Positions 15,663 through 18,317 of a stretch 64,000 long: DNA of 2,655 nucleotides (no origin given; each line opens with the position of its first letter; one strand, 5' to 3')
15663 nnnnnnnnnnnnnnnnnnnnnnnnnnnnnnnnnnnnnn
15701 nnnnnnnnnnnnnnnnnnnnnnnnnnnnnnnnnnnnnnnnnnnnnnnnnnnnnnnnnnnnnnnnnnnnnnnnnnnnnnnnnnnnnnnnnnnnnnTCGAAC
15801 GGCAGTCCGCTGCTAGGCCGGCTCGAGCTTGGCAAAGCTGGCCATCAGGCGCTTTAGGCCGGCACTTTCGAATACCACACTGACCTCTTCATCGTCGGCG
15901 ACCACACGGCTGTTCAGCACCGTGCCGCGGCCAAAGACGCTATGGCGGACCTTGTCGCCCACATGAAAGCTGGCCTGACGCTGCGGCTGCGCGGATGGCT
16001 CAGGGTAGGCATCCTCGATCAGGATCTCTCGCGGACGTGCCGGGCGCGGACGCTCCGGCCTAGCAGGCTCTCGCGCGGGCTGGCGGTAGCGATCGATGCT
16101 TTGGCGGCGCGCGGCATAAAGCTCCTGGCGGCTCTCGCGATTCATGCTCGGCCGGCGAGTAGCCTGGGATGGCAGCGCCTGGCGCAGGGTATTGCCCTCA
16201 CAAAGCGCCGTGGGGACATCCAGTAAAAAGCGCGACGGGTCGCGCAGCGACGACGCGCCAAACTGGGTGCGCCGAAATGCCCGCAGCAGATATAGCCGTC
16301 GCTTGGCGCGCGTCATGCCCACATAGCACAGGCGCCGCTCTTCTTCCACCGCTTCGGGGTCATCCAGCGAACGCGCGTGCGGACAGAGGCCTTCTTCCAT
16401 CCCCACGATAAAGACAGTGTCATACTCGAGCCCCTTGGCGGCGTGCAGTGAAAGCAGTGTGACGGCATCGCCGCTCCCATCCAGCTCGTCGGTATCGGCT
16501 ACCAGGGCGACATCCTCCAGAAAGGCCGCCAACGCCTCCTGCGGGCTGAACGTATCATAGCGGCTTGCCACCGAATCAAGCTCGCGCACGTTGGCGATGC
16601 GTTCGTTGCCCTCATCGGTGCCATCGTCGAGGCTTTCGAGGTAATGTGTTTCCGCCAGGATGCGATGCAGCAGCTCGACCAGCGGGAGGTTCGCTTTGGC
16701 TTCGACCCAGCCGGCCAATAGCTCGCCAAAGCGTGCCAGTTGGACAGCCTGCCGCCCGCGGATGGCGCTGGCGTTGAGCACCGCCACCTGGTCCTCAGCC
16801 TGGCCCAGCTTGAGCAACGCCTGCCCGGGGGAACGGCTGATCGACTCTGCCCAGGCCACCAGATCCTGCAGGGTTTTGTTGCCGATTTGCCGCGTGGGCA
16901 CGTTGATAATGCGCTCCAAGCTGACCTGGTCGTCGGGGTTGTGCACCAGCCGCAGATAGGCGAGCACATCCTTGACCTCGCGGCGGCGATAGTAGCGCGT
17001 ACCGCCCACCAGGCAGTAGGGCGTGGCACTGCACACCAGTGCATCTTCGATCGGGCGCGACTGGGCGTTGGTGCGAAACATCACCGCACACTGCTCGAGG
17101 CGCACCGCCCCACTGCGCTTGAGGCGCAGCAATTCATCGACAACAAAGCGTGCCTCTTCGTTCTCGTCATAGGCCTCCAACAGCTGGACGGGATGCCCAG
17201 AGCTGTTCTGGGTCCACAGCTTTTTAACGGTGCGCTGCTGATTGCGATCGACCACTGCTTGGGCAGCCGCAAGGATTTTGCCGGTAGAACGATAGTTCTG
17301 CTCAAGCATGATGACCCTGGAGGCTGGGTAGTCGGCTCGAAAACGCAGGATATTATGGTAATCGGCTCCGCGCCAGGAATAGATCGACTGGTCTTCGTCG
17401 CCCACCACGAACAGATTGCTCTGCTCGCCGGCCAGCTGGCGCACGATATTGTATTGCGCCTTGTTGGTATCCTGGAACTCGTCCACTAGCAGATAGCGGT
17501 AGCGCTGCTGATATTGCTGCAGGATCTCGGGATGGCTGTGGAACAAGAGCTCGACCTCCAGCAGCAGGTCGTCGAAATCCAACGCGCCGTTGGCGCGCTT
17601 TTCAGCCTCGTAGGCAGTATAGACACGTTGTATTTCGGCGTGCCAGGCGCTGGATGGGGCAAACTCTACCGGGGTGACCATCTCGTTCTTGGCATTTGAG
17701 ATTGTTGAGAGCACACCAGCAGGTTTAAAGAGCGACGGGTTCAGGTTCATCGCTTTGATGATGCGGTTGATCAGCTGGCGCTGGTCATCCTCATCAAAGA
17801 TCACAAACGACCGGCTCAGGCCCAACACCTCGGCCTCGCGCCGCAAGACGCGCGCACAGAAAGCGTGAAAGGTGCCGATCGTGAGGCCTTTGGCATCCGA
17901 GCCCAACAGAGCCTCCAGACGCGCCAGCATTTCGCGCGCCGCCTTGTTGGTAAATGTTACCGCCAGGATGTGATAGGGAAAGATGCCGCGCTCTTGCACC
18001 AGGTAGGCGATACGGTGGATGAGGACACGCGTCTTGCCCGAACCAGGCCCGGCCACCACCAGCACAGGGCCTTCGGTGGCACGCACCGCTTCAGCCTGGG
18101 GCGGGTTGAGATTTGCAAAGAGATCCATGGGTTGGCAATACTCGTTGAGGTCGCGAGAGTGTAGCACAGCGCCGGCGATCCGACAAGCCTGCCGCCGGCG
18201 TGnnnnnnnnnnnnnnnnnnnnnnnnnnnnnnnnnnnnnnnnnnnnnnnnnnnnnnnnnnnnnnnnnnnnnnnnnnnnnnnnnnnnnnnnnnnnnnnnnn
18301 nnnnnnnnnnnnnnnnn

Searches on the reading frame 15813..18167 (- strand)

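Call 68: search_protein_families(library=pfam, proteins=[window:15813-18167:-], max_evalue=0.00001)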
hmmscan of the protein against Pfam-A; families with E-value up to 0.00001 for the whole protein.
window:15813-18167:- (784 aa): 6 families
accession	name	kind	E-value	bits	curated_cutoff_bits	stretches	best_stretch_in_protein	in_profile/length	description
PF00580.27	UvrD-helicase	-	1.3e-92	310.8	23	1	20-281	1-271/271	UvrD/REP helicase N-terminal domain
PF13361.12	UvrD_C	-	2.8e-71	241.2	25.6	1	286-627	1-345/350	UvrD-like helicase C-terminal domain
PF13245.12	AAA_19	-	2.4e-25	89.7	25.1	1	24-264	1-132/134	AAA domain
PF21196.3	PcrA_UvrD_tudor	-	1.8e-11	44.1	23.9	1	736-779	1-44/48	PcrA/UvrD tudor domain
PF13538.12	UvrD_C_2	-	5.4e-10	39.4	27.4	1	569-628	2-52/52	UvrD-like helicase C-terminal domain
PF13604.12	AAA_30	-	4.6e-08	33.5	27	0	20-84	2-66/191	AAA domain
